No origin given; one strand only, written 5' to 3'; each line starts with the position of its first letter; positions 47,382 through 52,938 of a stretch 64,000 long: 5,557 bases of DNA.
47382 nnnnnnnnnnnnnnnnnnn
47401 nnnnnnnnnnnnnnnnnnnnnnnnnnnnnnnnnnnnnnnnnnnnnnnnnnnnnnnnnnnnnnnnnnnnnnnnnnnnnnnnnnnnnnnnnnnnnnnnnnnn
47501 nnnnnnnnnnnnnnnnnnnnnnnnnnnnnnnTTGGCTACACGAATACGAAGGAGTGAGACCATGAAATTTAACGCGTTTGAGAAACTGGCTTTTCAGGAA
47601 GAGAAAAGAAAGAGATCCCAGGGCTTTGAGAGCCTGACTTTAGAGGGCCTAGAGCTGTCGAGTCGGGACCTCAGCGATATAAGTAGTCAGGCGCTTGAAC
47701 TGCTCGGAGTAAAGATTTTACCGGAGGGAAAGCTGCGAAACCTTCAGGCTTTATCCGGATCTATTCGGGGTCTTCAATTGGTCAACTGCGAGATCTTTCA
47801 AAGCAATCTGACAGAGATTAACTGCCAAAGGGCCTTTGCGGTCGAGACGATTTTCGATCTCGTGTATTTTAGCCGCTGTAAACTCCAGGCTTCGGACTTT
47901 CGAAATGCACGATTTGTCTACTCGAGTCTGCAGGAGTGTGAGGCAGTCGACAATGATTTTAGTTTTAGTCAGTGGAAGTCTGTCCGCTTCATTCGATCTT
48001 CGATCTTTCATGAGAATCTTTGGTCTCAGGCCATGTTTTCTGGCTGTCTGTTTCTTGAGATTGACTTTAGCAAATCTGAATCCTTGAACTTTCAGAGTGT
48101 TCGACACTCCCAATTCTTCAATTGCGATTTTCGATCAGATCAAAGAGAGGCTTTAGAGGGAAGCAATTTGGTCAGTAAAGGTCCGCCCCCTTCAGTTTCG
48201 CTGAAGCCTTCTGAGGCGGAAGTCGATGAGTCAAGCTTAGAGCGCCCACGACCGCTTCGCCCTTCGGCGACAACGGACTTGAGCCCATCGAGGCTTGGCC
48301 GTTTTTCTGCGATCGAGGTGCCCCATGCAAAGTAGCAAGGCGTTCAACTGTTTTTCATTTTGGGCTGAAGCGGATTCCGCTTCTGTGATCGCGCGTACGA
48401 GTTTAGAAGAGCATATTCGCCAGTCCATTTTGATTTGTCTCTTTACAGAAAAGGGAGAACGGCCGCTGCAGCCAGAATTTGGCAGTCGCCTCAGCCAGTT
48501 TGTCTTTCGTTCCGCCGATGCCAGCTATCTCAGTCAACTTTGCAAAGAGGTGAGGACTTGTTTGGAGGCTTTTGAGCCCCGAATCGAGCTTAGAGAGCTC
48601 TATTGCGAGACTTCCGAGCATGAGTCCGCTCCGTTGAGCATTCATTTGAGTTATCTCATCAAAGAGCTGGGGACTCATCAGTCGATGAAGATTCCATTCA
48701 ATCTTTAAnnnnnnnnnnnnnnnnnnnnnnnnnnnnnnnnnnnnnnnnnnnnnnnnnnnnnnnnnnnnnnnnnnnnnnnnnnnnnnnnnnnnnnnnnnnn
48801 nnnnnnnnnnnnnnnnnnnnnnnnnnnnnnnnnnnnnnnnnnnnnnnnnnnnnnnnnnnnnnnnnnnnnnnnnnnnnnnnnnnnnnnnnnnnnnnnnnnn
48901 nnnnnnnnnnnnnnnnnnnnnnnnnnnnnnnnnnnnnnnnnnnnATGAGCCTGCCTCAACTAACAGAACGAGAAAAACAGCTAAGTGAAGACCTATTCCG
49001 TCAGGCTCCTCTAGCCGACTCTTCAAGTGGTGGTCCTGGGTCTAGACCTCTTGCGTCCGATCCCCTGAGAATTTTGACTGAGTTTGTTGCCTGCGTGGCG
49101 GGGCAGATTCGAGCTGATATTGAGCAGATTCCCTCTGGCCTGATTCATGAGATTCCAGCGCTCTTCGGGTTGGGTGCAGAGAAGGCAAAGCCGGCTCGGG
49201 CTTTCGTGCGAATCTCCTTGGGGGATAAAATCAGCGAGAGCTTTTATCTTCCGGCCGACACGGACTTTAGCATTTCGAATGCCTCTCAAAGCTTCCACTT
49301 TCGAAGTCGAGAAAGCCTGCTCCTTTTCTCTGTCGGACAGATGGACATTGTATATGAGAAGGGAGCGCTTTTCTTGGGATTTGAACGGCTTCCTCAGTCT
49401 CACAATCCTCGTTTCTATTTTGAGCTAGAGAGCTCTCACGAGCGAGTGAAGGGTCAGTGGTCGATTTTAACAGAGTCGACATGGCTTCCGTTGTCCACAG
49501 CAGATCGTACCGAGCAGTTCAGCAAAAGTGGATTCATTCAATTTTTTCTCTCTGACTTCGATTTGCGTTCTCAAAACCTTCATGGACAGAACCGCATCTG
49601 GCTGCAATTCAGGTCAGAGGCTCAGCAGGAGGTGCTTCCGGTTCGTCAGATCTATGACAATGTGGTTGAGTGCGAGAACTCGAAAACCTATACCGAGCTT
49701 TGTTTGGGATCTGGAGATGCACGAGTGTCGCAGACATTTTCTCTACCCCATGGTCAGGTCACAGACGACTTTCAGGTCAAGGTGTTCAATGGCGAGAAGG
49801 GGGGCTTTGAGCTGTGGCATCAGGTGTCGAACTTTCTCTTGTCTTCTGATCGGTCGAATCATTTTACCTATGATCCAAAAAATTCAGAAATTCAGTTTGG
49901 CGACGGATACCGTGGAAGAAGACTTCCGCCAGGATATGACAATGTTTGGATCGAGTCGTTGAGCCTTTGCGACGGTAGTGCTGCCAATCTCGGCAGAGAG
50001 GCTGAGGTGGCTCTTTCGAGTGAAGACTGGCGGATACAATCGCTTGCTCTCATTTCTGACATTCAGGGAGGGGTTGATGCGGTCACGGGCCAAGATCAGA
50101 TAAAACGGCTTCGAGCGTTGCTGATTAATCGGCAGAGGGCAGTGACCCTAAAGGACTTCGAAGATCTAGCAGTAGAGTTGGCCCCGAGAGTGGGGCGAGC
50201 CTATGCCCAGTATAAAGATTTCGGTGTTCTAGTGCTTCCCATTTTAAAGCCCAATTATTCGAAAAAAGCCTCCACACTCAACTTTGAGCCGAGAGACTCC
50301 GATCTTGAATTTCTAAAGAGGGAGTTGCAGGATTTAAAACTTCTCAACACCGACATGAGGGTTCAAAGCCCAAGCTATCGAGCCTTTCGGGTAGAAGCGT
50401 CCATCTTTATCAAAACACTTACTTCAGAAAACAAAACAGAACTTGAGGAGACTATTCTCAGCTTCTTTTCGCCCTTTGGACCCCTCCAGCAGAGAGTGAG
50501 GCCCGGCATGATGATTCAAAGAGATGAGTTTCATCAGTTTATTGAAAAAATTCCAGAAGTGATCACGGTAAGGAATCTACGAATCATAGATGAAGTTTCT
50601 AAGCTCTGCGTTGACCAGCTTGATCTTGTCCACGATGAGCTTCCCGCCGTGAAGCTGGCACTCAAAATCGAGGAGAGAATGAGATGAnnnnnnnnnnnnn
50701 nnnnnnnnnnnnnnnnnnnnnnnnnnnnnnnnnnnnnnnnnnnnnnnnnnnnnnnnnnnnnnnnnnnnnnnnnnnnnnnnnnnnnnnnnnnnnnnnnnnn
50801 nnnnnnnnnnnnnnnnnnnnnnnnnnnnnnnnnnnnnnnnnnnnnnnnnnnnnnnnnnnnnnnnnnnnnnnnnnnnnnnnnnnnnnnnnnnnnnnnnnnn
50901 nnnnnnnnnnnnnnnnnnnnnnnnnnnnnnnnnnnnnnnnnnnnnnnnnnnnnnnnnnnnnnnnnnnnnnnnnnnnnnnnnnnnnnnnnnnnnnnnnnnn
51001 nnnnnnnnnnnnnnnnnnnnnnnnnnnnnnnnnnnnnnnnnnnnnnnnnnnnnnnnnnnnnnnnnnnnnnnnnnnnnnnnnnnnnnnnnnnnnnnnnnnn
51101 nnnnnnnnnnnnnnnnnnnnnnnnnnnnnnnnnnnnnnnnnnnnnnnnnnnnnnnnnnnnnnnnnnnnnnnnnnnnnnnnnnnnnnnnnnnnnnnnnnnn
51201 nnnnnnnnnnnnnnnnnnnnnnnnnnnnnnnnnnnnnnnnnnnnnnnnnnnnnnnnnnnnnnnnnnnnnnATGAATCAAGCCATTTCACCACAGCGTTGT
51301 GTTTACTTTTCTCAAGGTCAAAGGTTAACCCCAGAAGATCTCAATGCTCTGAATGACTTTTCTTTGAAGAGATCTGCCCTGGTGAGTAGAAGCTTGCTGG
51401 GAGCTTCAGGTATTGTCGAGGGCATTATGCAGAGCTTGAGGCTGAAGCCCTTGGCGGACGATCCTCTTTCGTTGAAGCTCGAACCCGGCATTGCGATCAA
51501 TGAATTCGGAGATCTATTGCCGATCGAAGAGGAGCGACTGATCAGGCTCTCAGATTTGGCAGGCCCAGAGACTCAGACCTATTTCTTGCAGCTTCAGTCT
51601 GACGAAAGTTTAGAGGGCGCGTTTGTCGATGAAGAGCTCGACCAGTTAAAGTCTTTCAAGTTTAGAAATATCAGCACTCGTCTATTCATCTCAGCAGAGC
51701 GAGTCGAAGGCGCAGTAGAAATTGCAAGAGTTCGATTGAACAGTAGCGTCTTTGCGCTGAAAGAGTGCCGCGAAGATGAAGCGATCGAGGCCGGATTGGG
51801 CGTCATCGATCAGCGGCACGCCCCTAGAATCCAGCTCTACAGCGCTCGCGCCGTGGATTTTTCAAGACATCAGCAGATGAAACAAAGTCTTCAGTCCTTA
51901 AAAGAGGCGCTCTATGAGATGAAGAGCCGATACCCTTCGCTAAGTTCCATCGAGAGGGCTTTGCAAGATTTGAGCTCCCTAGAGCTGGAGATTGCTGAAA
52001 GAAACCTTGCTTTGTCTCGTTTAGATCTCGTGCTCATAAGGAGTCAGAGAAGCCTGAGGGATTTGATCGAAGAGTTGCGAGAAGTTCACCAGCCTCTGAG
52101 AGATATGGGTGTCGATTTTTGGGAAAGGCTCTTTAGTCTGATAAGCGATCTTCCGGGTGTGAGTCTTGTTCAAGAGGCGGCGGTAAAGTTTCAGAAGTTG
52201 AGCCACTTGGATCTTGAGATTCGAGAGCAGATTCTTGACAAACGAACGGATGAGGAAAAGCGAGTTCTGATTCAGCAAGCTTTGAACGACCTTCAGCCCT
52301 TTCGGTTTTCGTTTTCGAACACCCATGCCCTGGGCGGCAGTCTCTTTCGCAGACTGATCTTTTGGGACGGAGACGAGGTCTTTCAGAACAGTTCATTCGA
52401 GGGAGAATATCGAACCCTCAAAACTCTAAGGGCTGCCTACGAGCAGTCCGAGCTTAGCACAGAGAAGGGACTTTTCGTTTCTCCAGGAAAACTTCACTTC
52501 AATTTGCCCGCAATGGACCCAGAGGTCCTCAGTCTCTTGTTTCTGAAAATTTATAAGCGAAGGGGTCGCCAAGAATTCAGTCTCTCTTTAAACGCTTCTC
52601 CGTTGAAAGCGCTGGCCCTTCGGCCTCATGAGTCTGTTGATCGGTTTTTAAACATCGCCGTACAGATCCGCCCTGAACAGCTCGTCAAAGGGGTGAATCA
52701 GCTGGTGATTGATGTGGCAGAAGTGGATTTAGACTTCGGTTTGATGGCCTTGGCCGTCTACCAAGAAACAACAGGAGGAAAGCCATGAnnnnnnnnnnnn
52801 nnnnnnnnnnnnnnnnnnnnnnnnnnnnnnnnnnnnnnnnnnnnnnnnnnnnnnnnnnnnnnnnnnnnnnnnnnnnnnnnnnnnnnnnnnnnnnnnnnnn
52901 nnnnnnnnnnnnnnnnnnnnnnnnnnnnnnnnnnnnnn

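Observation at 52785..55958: FHA / FHA-TM-periplasmic-TM-FHA / lipoprotein module embedded between baseplate and spike genes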

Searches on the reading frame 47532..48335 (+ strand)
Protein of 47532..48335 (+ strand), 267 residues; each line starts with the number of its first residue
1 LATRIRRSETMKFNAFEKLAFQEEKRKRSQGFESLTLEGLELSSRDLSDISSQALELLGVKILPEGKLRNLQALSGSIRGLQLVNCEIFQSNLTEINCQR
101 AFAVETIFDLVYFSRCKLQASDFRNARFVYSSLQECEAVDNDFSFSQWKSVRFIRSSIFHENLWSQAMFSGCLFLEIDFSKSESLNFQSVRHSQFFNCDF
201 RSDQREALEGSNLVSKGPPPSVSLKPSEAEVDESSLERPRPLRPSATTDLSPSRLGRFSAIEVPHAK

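Call 5: search_protein_families(library=pfam, proteins=[window:47532-48335:+], max_evalue=0.1)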
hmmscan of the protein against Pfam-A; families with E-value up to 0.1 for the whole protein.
window:47532-48335:+ (267 aa): 3 families
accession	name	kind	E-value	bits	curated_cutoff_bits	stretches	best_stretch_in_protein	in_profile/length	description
PF13599.13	Pentapeptide_4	-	2.9e-07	30.9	38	1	105-160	20-75/78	Pentapeptide repeat region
PF00805.28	Pentapeptide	-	3.2e-06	27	20.2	2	91-128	1-38/40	Pentapeptide repeats (8 copies)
PF13576.12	Pentapeptide_3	-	0.0042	17.7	27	1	105-145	3-46/48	Pentapeptide repeats (9 copies)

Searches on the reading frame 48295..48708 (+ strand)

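Call 16: search_protein_families(library=pfam, proteins=[window:48295-48708:+], max_evalue=0.01)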
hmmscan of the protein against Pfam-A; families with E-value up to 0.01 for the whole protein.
window:48295-48708:+ (137 aa): 1 family
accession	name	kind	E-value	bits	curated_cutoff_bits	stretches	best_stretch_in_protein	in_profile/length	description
PF04965.19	GPW_gp25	-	2.2e-19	69.5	27.2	1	36-123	2-92/96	Baseplate wedge protein gp25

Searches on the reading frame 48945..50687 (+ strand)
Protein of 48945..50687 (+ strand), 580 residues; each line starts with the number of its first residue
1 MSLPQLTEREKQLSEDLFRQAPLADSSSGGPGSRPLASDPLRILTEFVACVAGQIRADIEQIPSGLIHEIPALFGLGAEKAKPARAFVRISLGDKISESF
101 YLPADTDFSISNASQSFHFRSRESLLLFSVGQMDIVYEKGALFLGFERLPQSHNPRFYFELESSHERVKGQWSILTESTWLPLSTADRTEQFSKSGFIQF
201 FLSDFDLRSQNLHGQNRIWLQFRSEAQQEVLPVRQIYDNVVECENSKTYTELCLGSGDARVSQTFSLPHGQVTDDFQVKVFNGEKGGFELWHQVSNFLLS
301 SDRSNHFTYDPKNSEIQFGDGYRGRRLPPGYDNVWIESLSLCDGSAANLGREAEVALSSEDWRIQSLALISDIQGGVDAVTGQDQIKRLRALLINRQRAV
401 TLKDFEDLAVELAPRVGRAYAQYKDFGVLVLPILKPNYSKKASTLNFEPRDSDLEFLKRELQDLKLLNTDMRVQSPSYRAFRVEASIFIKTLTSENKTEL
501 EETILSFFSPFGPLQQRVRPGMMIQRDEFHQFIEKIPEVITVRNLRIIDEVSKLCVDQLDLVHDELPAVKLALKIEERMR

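Call 4: search_protein_families(library=pfam, proteins=[window:48945-50687:+], max_evalue=1)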
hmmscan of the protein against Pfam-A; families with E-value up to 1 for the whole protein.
window:48945-50687:+ (580 aa): 1 family
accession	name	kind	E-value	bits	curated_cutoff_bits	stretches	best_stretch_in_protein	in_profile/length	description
PF25655.1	Phi6_P8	-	0.19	12.3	27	1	529-575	58-109/143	Phi6 bacteriophage P8 capsid protein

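Call 75: search_protein_families(library=ncbifam, proteins=[window:48945-50687:+], max_evalue=0.1)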
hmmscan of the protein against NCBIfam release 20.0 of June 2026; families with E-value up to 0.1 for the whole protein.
window:48945-50687:+ (580 aa): 1 family
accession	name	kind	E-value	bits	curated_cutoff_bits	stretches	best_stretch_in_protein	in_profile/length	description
TIGR02243.1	TIGR02243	equivalog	2.1e-28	99.2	155.8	1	233-511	333-620/659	putative baseplate assembly protein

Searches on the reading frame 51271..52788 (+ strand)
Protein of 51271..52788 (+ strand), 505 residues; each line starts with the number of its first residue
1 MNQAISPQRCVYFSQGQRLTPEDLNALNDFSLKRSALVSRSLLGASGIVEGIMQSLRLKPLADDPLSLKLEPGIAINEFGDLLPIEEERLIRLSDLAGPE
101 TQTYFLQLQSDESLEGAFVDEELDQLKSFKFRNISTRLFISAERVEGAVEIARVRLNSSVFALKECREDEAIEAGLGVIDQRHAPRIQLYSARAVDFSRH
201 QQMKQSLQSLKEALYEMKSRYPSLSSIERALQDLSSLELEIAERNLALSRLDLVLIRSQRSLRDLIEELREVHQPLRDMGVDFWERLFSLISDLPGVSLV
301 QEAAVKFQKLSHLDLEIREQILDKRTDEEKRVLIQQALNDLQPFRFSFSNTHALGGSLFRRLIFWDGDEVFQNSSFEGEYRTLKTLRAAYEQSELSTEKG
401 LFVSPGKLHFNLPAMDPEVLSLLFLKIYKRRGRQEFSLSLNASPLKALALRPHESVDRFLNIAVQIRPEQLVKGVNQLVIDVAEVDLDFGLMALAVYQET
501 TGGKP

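Call 4: search_protein_families(library=pfam, proteins=[window:51271-52788:+], max_evalue=1)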
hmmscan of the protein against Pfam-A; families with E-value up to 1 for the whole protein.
window:51271-52788:+ (505 aa): 0 families

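Call 62: search_solved_structures(query=A8, max_evalue=10, show_alignments=2)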
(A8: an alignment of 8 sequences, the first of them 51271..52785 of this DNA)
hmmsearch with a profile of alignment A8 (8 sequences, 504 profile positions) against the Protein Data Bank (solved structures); distinct sequences matched with E-value up to 10: 7.
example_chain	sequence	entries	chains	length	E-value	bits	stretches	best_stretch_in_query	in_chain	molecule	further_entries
7b5h_AA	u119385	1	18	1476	1.6e-05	26.7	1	1-94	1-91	All3314 protein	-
9nze_A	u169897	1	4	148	0.00016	23.4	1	202-319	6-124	De novo designed protein, EPIC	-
9nzg_A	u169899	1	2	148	0.00017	23.4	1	202-319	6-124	De novo designed protein, EPIC Q51N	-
3zdu_A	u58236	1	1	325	0.071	14.7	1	244-355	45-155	CYCLIN-DEPENDENT KINASE-LIKE 3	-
8uzp_M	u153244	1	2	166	0.28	12.7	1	194-325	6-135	stem_mimetic_01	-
8r79_A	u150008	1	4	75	0.32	12.6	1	277-327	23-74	E3 ubiquitin-protein ligase DTX3L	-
5c8j_I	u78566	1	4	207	0.43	12.1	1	187-247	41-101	Protein MJ0480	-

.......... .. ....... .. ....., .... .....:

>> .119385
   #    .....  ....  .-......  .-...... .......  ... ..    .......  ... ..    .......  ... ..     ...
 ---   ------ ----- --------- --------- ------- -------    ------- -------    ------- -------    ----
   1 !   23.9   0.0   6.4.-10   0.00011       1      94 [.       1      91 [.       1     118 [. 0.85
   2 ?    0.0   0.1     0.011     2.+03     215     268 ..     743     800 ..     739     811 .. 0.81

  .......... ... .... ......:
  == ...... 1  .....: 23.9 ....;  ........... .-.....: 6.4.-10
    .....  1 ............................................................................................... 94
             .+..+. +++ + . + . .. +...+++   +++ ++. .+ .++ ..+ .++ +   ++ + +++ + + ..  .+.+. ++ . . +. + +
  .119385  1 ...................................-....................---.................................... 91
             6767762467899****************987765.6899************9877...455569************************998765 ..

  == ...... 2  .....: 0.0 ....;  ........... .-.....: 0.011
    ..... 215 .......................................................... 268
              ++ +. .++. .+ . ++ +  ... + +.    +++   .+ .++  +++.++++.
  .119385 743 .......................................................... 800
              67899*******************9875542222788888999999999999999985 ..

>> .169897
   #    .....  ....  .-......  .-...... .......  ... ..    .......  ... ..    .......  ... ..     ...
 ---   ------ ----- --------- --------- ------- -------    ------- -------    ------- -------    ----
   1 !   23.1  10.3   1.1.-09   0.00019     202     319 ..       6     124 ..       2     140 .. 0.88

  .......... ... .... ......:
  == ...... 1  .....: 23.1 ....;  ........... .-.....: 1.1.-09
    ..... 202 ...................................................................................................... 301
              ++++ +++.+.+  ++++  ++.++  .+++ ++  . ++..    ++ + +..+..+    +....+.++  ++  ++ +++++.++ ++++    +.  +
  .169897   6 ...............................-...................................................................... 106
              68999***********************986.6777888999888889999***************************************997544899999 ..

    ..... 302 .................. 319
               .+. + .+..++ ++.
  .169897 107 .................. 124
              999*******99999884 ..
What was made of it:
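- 51271..52788 (+): 505-aa fibre-slot protein. It has a Cis13/Cis19-type N-terminal baseplate-attachment domain and is the conserved upstream partner of the module. The family profile (N-terminal residues 1-94) matches All3314 (Cis19, the crown protein) of the Anabaena tCIS structure 7b5h at E=1.6e-5 (call 62).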

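Call 63: search_protein_families(library=pfam, alignment_id=A8, max_evalue=1)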
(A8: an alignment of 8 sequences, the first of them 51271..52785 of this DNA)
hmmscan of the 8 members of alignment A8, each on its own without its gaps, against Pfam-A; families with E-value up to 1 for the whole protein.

A. member 1, window:51271-52785:+ (505 aa): 0 families

B. families by the number of members that match (of 8 scanned): 11 families
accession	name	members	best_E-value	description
PF20428.3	Sey1_3HB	1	0.029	Sey1 three-helix bundle domain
PF20652.3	Sec8_C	1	0.044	Exocyst complex component Sec8 C-terminal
PF24588.1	DUF7613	1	0.049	Domain of unknown function (DUF7613)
PF22316.2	ABhydrolase-like_N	1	0.06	A/B hydrolase-like, N-terminal domain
PF11103.14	DUF2887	1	0.073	Protein of unknown function (DUF2887)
PF02024.20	Leptin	1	0.11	Leptin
PF18151.6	DUF5601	1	0.17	Domain of unknown function (DUF5601)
PF00052.24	Laminin_B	1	0.21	Laminin B (Domain IV)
PF18068.6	Npun_R1517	1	0.23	Npun R1517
PF24296.1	SrfA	1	0.26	SrfA protein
PF07817.19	GLE1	1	0.27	GLE1-like protein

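Call 75: search_protein_families(library=ncbifam, proteins=[window:51271-52788:+], max_evalue=0.1)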
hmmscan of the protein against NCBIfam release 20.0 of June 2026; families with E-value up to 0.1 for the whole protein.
window:51271-52788:+ (505 aa): 1 family
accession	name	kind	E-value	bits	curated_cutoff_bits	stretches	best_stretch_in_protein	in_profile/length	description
NF053767.1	CIS13_fam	equivalog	0.00044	19.6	370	1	13-97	9-90/392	CIS13 family contractile injection system protein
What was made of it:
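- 51271..52788 (+): NCBIfam CIS13_fam hits at 4.4e-4, below the cut-off (call 75).
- Closest known: Anabaena thylakoid-anchored CIS: Cis13. Same: The 505-aa gene directly upstream of A shares the N-terminal domain of Cis19/Cis13 (calls 62, 75).
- Tried and rejected: Instead its N-domain matches Cis19/Cis13 (calls 62, 75).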

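Call 82: search_protein_families(library=phrogs, proteins=[window:51271-52788:+], max_evalue=0.01)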
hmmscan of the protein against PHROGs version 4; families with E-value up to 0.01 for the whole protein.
window:51271-52788:+ (505 aa): 0 families
